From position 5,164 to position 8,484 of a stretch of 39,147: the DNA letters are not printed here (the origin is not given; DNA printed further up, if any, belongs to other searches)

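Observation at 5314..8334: Double HdrA made of two complementary half-sets of HdrA domains, with the same unit present as split genes 17 kb away (visible gene fusion/fission)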

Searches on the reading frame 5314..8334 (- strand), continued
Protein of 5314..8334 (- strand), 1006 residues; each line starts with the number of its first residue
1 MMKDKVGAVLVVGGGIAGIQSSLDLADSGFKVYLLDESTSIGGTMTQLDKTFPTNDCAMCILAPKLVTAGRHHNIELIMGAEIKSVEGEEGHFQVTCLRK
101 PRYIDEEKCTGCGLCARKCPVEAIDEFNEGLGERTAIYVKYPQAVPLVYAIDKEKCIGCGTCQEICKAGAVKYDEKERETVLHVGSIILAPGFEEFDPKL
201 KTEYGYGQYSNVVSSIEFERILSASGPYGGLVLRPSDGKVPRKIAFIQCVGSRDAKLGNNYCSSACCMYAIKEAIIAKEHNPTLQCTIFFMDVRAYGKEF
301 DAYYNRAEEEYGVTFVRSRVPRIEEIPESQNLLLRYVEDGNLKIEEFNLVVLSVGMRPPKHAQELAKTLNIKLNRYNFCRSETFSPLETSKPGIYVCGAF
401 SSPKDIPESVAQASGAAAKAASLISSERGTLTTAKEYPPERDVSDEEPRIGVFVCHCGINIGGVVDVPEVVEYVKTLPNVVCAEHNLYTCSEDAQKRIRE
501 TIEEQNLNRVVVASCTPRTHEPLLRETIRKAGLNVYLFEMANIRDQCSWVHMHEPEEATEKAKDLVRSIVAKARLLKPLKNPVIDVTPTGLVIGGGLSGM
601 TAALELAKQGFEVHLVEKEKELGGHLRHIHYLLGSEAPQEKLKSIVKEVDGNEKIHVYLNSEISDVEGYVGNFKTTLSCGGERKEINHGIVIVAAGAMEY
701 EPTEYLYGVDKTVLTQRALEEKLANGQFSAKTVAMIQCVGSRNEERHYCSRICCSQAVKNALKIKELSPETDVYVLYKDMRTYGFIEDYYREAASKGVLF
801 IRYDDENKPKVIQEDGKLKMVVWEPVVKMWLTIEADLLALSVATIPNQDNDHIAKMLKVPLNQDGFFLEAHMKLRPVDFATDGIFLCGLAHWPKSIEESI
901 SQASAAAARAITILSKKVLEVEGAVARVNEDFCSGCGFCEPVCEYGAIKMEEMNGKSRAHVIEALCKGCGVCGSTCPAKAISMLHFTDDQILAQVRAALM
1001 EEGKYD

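Call 7: search_protein_families(library=ncbifam, proteins=[window:5314-8334:-], max_evalue=0.00001)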
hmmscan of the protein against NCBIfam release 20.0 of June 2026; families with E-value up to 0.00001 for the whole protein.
window:5314-8334:- (1006 aa): 113 families (the best 25 are shown)
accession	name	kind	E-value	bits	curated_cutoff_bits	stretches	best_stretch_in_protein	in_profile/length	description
NF040770.1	hetero_SS_HdrA2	exception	0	1051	1100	3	8-426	141-562/777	CoB-CoM heterodisulfide reductase HdrA2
NF041778.1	hetero_SS_HdrA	equivalog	3.5e-233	775.8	1400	3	8-431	144-577/771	ferredoxin:CoB-CoM heterodisulfide reductase subunit HdrA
NF041891.1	hdrA_Methbact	equivalog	2.7e-221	736.8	1300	3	8-426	135-558/762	ferredoxin:CoB-CoM heterodisulfide reductase subunit HdrA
NF009410.0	PRK12771.1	subfamily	3.9e-18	65.3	516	1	591-667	142-216/566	NAD(P)-binding protein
NF010590.0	PRK13984.1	equivalog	3.6e-16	58.4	946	0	152-175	48-71/611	putative oxidoreductase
TIGR01944.1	rnfB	subfamily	4.4e-16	59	68.7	1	921-991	103-170/190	RnfABCDGE type electron transport complex subunit B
TIGR03467.1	HpnE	equivalog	1.1e-15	58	283.05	1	592-628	3-39/430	hydroxysqualene dehydroxylase HpnE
TIGR04105.1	FeFe_hydrog_B1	subfamily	3.7e-15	55.5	450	1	96-173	131-207/462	monomeric [FeFe] hydrogenase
NF042909.1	FMH_DH_FwdF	exception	4.9e-15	55.5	375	2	104-173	175-244/336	tungsten-dependent formylmethanofuran dehydrogenase subunit FwdF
TIGR02179.1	PorD_KorD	subfamily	5e-15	55.4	60.05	0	918-952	42-76/78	2-oxoacid:acceptor oxidoreductase, delta subunit, pyruvate/2-ketoisovalerate family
NF038196.1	ferrodoxin_EFR1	subfamily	1.1e-14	55.1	75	1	904-983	159-231/242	EFR1 family ferrodoxin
NF040684.1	PorD_Arch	equivalog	6.2e-14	51.9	120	0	965-984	63-82/85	pyruvate synthase subunit PorD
NF005415.0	PRK06991.1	equivalog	7.4e-14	52.1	281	1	909-990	63-141/284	electron transport complex subunit RsxB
NF005560.0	PRK07233.1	equivalog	8.5e-14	51.2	252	1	592-629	5-42/435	hypothetical protein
NF058577.1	FdxA_fam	equivalog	1.1e-13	51.1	65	0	104-123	33-52/52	4Fe-4S ferredoxin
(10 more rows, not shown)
